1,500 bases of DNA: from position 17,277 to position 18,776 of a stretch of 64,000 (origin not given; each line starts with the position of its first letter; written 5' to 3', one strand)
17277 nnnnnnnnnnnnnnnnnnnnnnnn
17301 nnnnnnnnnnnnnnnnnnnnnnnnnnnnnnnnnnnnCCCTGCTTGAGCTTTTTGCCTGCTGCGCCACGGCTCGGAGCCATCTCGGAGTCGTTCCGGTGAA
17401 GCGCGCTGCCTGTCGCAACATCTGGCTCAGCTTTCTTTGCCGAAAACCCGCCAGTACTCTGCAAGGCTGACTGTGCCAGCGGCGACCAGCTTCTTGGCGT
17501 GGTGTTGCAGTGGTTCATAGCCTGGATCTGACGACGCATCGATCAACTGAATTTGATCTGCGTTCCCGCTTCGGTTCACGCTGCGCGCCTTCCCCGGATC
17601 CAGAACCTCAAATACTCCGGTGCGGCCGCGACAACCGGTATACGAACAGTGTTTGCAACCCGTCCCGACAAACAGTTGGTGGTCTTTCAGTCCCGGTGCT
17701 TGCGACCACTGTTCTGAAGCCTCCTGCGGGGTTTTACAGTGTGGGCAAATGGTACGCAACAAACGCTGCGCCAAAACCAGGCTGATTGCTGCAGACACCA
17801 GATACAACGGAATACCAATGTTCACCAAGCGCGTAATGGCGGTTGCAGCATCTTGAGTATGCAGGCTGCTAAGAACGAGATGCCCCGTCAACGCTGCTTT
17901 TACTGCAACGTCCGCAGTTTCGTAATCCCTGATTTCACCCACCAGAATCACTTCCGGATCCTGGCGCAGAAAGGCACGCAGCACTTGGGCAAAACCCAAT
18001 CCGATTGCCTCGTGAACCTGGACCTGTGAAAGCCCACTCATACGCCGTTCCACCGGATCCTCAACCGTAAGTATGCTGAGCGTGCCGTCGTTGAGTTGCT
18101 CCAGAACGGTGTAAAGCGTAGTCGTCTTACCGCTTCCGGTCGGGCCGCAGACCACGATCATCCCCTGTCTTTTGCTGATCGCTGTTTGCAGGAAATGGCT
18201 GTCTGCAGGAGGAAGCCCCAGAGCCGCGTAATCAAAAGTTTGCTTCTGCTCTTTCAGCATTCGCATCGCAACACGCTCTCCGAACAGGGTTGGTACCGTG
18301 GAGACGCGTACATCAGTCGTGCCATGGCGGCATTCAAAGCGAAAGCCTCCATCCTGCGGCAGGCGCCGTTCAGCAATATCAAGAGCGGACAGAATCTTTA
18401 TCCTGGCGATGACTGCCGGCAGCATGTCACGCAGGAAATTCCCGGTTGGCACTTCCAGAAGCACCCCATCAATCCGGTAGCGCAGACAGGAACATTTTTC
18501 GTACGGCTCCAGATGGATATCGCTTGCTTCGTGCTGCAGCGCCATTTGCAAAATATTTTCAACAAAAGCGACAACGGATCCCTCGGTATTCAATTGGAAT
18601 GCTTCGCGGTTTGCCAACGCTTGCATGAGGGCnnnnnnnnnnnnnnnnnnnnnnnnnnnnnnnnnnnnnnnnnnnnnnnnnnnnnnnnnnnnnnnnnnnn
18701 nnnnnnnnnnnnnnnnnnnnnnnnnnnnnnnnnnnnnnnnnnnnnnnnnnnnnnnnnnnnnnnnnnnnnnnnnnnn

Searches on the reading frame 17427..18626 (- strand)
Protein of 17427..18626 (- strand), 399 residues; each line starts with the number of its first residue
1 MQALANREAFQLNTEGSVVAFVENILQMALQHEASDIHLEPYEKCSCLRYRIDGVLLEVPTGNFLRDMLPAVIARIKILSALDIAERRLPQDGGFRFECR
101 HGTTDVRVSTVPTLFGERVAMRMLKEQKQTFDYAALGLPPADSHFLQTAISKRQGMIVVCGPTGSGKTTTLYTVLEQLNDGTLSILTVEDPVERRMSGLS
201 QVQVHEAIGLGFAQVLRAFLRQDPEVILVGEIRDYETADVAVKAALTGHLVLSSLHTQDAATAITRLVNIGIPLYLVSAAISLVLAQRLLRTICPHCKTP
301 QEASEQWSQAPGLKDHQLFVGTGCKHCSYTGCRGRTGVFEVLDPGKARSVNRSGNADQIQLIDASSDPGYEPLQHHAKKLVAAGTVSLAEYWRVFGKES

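Call 7: search_protein_families(library=pfam, proteins=[window:17427-18626:-])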
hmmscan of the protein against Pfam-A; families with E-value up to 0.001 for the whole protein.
window:17427-18626:- (399 aa): 4 families
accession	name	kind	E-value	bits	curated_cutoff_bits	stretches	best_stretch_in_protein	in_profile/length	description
PF00437.27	T2SSE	-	4.4e-116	388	24.9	1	14-392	4-369/370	Type II/IV secretion system protein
PF13401.12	AAA_22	-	1.2e-06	29.3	27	1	152-193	3-44/130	AAA domain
PF13191.12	AAA_16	-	0.00023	22.1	32.6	0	145-206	15-80/167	AAA ATPase domain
PF25199.1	nSTAND_NTPase5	-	0.00024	21.4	34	1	147-196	34-84/145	Novel STAND NTPase 5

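Call 8: find_encoding_contigs(protein=window:17427-18626:-, flank=10000, max_places=10)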
Protein window:17427-18626:- (399 aa): no gene with exactly this product is on record in the collection.

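Call 58: search_protein_families(library=ncbifam, proteins=[window:17427-18626:-], max_evalue=0.00001)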
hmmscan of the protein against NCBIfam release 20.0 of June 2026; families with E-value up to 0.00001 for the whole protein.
window:17427-18626:- (399 aa): 17 families
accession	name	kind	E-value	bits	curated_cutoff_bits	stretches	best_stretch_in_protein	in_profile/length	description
TIGR02538.1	type_IV_pilB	equivalog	2.4e-133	445.7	675.65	1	11-394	174-561/564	type IV-A pilus assembly ATPase PilB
TIGR02533.1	type_II_gspE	equivalog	1.8e-131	439.2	630.25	1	11-394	102-485/486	type II secretion system ATPase GspE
NF007755.0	PRK10436.1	equivalog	4.4e-122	408.1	617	1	8-398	75-462/465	type II secretion system protein GspE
NF053534.1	T4PilAsmATPsTfpB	equivalog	1.3e-113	380.4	850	1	15-394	198-581/584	type IV pilus assembly ATPase TfpB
NF041000.1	ATPase_ComGA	equivalog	3.3e-73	245.9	300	1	24-291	2-266/267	competence type IV pilus ATPase ComGA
TIGR01420.1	pilT_fam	subfamily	4.5e-48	164.2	319.1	1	23-270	3-242/343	PilT/PilU family type 4a pilus ATPase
TIGR02525.1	plasmid_TraJ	equivalog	9.5e-25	87.3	368.3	1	146-273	141-275/372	plasmid transfer ATPase TraJ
TIGR02524.1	dot_icm_DotB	equivalog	4.1e-19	69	463.3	1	146-269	126-258/358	Dot/Icm type IV secretion system ATPase DotB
NF058587.1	archaellum_moto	equivalog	4.5e-17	62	550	1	156-274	277-402/527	archaellum flagellar ATPase motor FlaI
TIGR02782.1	TrbB_P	equivalog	4.7e-15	55.6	304.55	1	141-269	124-254/303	P-type conjugative transfer ATPase TrbB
TIGR02788.1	VirB11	equivalog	5.6e-15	55.2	249.95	1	143-270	134-265/308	P-type DNA transfer ATPase VirB11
NF010469.0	PRK13894.1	subfamily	1.4e-14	54.2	508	1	142-268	138-265/320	conjugal transfer ATPase TrbB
TIGR03819.1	heli_sec_ATPase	hypoth_equivalog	3.8e-13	49.3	373.15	1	114-286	137-316/340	TadA family conjugal transfer-associated ATPase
NF010407.0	PRK13833.1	subfamily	4.4e-13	49.3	499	1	141-269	132-261/323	conjugal transfer protein TrbB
NF010425.0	PRK13851.1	equivalog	1.5e-09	37.2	461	1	144-268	153-281/344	type IV secretion system protein VirB11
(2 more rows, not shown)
